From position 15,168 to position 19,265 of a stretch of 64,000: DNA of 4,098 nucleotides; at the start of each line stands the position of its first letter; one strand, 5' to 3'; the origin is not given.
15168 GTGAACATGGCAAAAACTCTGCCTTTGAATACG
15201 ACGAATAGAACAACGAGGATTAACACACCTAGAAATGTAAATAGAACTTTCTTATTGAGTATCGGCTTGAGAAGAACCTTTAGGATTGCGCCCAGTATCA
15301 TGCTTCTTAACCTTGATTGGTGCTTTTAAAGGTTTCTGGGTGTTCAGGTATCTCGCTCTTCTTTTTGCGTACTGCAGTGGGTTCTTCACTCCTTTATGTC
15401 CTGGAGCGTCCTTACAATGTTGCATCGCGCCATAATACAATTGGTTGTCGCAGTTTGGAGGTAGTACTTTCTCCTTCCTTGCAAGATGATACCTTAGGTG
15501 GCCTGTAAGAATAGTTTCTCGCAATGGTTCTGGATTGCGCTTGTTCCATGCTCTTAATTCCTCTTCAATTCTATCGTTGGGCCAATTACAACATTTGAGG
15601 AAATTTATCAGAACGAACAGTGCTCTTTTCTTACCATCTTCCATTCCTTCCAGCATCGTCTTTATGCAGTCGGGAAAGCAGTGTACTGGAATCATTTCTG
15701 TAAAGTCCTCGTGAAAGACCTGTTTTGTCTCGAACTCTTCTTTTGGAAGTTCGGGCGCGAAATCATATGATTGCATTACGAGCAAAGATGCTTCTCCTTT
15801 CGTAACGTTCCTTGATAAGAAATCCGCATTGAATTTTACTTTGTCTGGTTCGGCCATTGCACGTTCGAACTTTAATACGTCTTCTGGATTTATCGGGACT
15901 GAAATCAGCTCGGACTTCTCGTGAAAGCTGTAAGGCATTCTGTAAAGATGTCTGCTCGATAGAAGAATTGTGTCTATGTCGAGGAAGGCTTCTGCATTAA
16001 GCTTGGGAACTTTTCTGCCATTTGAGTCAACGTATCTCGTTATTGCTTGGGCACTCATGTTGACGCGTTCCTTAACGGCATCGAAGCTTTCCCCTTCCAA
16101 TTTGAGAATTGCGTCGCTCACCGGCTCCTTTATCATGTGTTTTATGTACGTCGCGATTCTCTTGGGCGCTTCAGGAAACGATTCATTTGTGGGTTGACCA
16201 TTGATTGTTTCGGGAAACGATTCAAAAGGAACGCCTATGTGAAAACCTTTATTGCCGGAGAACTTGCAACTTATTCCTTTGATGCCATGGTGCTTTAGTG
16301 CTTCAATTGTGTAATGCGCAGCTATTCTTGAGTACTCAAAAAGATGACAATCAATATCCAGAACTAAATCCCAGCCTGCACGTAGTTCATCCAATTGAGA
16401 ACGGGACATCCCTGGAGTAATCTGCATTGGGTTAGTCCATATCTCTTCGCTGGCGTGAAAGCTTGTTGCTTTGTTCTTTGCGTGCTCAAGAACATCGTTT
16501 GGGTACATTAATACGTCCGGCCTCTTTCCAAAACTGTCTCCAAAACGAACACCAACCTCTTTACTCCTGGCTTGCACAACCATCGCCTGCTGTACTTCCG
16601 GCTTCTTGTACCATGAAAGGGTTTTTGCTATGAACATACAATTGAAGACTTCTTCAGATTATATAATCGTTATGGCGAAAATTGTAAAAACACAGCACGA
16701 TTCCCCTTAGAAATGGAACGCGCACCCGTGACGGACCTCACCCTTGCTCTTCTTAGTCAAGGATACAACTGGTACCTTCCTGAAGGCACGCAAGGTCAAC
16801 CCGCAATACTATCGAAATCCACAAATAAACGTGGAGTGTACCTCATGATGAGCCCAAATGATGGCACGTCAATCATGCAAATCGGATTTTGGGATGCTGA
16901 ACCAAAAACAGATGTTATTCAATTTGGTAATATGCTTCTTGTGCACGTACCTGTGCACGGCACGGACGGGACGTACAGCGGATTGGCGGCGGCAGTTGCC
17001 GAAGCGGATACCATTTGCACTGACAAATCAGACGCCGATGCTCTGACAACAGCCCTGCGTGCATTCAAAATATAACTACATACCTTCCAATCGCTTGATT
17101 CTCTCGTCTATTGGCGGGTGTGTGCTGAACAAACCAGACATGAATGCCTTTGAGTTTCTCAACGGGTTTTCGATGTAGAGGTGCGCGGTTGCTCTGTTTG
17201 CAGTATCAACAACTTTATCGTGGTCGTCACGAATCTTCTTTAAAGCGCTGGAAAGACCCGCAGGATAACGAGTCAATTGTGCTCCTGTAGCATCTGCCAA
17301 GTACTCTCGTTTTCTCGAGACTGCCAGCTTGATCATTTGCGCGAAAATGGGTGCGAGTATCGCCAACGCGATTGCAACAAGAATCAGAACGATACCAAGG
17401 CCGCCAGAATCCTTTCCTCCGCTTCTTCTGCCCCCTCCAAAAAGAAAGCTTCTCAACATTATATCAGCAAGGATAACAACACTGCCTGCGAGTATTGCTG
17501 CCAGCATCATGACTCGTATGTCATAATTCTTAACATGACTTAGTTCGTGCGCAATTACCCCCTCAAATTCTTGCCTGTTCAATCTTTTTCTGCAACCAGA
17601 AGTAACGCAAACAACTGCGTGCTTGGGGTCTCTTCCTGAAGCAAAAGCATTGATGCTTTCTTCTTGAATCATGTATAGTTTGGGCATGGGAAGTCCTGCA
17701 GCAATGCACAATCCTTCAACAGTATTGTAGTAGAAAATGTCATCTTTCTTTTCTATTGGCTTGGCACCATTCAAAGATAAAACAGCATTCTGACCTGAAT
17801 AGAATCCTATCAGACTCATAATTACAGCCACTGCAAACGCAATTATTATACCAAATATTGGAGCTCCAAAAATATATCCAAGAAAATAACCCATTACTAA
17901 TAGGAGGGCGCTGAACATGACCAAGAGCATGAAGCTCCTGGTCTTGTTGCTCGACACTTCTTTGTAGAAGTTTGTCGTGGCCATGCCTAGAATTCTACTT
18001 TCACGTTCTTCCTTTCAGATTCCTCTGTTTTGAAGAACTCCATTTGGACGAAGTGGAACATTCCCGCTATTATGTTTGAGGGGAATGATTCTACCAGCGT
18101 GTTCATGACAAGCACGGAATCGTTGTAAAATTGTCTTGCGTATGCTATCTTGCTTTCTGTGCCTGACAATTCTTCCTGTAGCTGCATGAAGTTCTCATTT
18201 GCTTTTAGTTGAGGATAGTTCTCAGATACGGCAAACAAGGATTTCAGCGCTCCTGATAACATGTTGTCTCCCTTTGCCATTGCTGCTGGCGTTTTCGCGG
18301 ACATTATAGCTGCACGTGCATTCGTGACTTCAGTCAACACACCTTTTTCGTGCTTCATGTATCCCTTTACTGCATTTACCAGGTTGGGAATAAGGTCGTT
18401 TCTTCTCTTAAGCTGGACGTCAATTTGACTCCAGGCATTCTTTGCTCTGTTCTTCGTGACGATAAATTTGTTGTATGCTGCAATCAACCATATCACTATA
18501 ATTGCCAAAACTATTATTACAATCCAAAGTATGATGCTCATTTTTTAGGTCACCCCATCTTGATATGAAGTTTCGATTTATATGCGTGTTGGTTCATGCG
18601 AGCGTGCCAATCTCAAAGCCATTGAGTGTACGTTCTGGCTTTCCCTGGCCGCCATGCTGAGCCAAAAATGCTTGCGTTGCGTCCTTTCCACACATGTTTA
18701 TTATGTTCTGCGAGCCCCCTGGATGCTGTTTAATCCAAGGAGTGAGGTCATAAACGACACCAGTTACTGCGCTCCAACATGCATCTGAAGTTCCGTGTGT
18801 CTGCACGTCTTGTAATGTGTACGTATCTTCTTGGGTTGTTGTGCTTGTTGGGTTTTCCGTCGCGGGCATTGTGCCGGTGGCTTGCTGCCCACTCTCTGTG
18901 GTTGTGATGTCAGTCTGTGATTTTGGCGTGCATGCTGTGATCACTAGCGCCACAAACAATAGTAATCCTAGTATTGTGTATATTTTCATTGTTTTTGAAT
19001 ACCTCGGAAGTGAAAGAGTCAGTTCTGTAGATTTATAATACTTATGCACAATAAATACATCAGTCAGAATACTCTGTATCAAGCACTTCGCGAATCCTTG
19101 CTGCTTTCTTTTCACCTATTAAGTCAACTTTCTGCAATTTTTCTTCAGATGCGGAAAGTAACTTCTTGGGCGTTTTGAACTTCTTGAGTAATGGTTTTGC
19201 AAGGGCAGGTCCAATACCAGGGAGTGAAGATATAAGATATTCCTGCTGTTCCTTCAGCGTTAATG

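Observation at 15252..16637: Single-polypeptide primase: PriS catalytic core fused to a PriL C-terminal Fe-S-type domain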

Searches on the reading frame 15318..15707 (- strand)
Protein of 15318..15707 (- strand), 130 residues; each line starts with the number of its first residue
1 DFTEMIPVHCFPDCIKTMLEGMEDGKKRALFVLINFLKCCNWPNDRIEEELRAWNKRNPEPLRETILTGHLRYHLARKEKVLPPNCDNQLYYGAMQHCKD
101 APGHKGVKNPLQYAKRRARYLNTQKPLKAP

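Call 37: search_solved_structures(query=A2, max_evalue=10, show_alignments=3)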
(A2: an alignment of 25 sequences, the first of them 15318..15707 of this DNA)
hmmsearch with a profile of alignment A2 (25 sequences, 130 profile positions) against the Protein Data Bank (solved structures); distinct sequences matched with E-value up to 10: 4.
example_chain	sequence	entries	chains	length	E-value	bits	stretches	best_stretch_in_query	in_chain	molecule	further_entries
9f26_B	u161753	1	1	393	3.2e-07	33.6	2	82-124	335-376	DNA primase large subunit PriL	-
3ju7_A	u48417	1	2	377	0.035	17.3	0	56-112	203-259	Putative PLP-dependent aminotransferase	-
5b48_A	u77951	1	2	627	0.15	15.3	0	64-112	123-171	2-oxoacid--ferredoxin oxidoreductase alpha subunit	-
8t6c_E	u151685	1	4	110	0.82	12.9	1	9-56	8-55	T33-18.2 : A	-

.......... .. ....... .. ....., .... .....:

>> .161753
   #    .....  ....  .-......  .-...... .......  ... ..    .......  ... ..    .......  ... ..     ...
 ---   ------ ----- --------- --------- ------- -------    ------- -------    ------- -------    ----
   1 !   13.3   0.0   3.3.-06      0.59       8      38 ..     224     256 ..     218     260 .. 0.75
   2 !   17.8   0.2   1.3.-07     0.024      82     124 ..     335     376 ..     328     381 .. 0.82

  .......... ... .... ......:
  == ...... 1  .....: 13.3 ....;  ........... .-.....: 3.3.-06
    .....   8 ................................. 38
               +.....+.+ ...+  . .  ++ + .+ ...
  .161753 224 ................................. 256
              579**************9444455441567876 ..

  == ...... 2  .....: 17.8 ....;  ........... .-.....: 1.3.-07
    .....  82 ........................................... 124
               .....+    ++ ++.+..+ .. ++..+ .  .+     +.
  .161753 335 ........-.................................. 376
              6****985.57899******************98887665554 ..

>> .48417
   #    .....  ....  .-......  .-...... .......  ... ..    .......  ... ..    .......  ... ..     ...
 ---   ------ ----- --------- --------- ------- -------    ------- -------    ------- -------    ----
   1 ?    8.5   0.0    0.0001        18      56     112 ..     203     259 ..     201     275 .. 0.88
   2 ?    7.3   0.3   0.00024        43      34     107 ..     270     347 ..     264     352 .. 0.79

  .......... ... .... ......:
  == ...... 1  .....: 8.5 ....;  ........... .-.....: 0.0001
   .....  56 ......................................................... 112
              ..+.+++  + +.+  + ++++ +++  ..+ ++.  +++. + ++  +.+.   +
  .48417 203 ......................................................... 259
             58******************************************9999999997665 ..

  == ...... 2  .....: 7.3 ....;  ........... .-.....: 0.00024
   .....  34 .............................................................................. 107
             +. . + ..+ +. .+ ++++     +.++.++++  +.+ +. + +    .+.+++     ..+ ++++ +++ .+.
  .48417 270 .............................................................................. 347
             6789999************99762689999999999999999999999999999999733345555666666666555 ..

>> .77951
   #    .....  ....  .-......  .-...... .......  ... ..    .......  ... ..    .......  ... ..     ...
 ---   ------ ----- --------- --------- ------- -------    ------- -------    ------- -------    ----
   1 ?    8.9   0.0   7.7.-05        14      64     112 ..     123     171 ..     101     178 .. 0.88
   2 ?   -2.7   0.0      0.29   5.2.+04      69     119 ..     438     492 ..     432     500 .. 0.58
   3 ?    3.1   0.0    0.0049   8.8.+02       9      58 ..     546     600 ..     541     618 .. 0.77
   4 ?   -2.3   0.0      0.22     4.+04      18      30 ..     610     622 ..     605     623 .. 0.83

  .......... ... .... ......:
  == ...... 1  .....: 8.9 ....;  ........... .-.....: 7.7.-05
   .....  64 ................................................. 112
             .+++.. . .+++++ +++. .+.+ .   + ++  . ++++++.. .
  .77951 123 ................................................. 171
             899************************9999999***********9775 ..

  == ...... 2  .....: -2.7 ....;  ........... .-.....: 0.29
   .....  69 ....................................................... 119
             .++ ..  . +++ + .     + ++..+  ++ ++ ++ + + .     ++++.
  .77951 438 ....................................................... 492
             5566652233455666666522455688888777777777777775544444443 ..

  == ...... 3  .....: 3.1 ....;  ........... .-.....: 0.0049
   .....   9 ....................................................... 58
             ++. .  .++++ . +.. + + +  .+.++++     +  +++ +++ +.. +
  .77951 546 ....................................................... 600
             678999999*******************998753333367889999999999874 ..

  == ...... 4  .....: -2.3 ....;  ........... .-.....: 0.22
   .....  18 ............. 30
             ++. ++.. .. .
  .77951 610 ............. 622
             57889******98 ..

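Call 43: predict_structure(alignment_id=A2)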
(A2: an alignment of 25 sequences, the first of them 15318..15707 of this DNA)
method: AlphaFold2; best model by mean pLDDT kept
length: 130 residues; sequences in the alignment: 25
mean_pLDDT: 90.3   pTM: 0.85
mean pLDDT of the five models: 90.3, 89.5, 88.8, 88.8, 87.9
residues with pLDDT >= 90: 91; 70-90: 31; 50-70: 8; < 50: 0
segments of 3 or more residues with pLDDT < 50: none
pLDDT, mean of each block of 10 residues (from residue 1): 87 94 91 97 97 95 95 93 92 82 88 93 68
secondary structure, 60 per line:
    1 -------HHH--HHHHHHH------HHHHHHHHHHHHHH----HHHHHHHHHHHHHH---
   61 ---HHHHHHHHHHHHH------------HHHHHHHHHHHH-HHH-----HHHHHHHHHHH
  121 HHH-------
elements in order: H13-19 H26-39 H44-57 H64-76 H89-100 H110-123

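Call 45: fold_search(model_id=the predicted structure, library=pdb)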
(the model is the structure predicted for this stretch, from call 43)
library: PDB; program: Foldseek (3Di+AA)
matches with E <= 10: 20; with E <= 0.001: 0
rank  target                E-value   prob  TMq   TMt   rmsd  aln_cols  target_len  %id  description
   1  3hrk_B                1.4e+00  0.13  0.28  0.10   9.6       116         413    9  Histidyl-tRNA synthetase from Trypanosoma cruzi (Histidyl-adenylate complex) (released 2009-12-01)
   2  5of3_F                1.6e+00  0.33  0.43  0.54   4.5       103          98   16  Crystal structure of the heterotrimeric PriSLX primase from S. solfataricus. (released 2017-11-29)
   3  3hrk_A                1.7e+00  0.12  0.28  0.10   9.6       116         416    9  Histidyl-tRNA synthetase from Trypanosoma cruzi (Histidyl-adenylate complex) (released 2009-12-01)
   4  5of3_C                2.0e+00  0.47  0.50  0.58   3.7        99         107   19  Crystal structure of the heterotrimeric PriSLX primase from S. solfataricus. (released 2017-11-29)
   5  4wyh                  2.2e+00  0.23  0.43  0.53   4.5       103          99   16  Crystal structure of PriX from the hyperthermophilic archaeon Sulfolobus solfataricus (released 2015-06-24)
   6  3vw4_A                2.8e+00  0.08  0.30  0.32  17.0       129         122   17  Crystal structure of the DNA-binding domain of ColE2-P9 Rep in complex with the replication origin (released 2013-07-31)
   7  8fod_B                3.5e+00  0.09  0.43  0.16   7.8       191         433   14  Cryo-EM structure of S. cerevisiae DNA polymerase alpha-primase complex in Apo state conformation II (released 2023-05-31)
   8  8foc_B                4.8e+00  0.12  0.50  0.18   7.2       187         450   11  Cryo-EM structure of S. cerevisiae DNA polymerase alpha-primase in Apo state conformation I (released 2023-05-31)
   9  2pp4_MODEL_1_A        5.4e+00  0.04  0.22  0.25  10.7       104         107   15  Solution Structure of ETO-TAFH refined in explicit solvent (released 2007-06-19)
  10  3lgb_A                6.1e+00  0.08  0.44  0.34   6.8       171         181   13  Crystal Structure of the Fe-S Domain of the yeast DNA primase (released 2010-04-21)
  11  1fqy                  6.9e+00  0.01  0.16  0.11  15.1       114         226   10  STRUCTURE OF AQUAPORIN-1 AT 3.8 A RESOLUTION BY ELECTRON CRYSTALLOGRAPHY (released 2000-10-18)
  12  3cvu_A                7.3e+00  0.04  0.21  0.07   4.9        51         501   20  Drosophila melanogaster (6-4) photolyase bound to ds DNA with a T-T (6-4) photolesion (released 2008-11-04)
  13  7wej_B                7.3e+00  0.03  0.26  0.15  11.4       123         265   13  Crystal structure of the mouse Wdr47 NTD. (released 2022-11-30)
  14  3cvw_A                7.8e+00  0.08  0.24  0.07   3.4        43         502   26  Drosophila melanogaster (6-4) photolyase H365N mutant bound to ds DNA with a T-T (6-4) photolesion and cofactor F0 (released 2009-10-13)
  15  6wce                  7.8e+00  0.04  0.24  0.12   8.1        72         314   11  Structure of the periplasmic binding protein P5PA (released 2021-08-25)
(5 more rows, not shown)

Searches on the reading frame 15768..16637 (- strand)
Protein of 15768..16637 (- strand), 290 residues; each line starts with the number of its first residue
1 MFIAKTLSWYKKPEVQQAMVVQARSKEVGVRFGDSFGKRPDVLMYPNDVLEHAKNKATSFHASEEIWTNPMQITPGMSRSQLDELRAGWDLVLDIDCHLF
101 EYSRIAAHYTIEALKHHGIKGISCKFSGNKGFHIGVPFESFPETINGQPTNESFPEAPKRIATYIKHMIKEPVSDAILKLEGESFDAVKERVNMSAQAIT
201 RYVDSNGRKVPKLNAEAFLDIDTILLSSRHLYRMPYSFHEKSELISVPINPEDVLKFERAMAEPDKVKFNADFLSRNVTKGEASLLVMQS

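Call 3: search_protein_families(library=pfam, proteins=[window:15768-16637:-], max_evalue=1)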
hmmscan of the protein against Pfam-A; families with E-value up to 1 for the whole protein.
window:15768-16637:- (290 aa): 4 families
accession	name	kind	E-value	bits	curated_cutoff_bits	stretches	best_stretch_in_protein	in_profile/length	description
PF01896.25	DNA_primase_S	-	1.2e-05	26.2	26.8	1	103-250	24-162/163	DNA primase small subunit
PF21686.3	LigD_Prim-Pol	-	0.00017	21.7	27.4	1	79-140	91-154/254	LigD, primase-polymerase domain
PF07900.17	DUF1670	-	0.16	11.7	25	1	178-217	159-197/220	Protein of unknown function (DUF1670)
PF00538.25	Linker_histone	-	0.17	12.6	22.4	1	186-210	13-37/74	linker histone H1 and H5 family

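Call 4: search_protein_families(library=ncbifam, proteins=[window:15768-16637:-], max_evalue=1)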
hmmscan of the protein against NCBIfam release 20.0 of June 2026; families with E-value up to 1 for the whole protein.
window:15768-16637:- (290 aa): 3 families
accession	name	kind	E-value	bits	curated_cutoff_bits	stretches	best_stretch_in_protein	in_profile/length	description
TIGR00335.1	primase_sml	equivalog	0.00036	20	143.5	1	101-139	117-157/324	DNA primase catalytic subunit PriS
NF001641.0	PRK00419.1-3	equivalog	0.00044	19.4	326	1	125-258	153-265/323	DNA primase small subunit PriS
TIGR02778.1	ligD_pol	equivalog_domain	0.021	14.5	214.7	1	90-144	116-169/245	non-homologous end-joining DNA ligase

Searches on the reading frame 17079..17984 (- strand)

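Call 23: search_protein_families(library=pfam, proteins=[window:17079-17984:-], max_evalue=0.001)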
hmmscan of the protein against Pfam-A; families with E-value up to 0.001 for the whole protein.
window:17079-17984:- (302 aa): 3 families
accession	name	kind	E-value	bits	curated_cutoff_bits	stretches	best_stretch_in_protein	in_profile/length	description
PF01435.24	Peptidase_M48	-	2.7e-30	106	20.3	1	88-301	10-184/186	Peptidase family M48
PF07332.16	Phage_holin_3_6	-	0.00025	21.5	28.4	0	8-75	24-98/116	Putative Actinobacterial Holin-X, holin superfamily III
PF05569.17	Peptidase_M56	-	0.00097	18.8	31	0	127-165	180-218/296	BlaR1 peptidase M56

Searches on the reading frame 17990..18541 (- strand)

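Call 23: search_protein_families(library=pfam, proteins=[window:17990-18541:-], max_evalue=0.001)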
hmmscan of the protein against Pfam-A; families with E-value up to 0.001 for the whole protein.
window:17990-18541:- (184 aa): 1 family
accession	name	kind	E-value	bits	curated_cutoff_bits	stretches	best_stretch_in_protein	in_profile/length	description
PF04011.17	LemA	-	7.8e-63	211.2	26.2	1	36-184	1-149/149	LemA family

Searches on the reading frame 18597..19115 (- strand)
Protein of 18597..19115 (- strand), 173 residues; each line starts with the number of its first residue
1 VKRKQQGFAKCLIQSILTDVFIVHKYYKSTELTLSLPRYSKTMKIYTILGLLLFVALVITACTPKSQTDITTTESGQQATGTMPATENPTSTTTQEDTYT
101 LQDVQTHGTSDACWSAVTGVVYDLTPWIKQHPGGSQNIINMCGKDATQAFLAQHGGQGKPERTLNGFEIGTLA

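Call 23: search_protein_families(library=pfam, proteins=[window:18597-19115:-], max_evalue=0.001)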
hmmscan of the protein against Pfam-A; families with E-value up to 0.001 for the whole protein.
window:18597-19115:- (173 aa): 1 family
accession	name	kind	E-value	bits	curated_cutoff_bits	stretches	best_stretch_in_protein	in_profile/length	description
PF00173.33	Cyt-b5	-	7.6e-18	64.8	23.7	1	100-172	1-73/74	Cytochrome b5-like Heme/Steroid binding domain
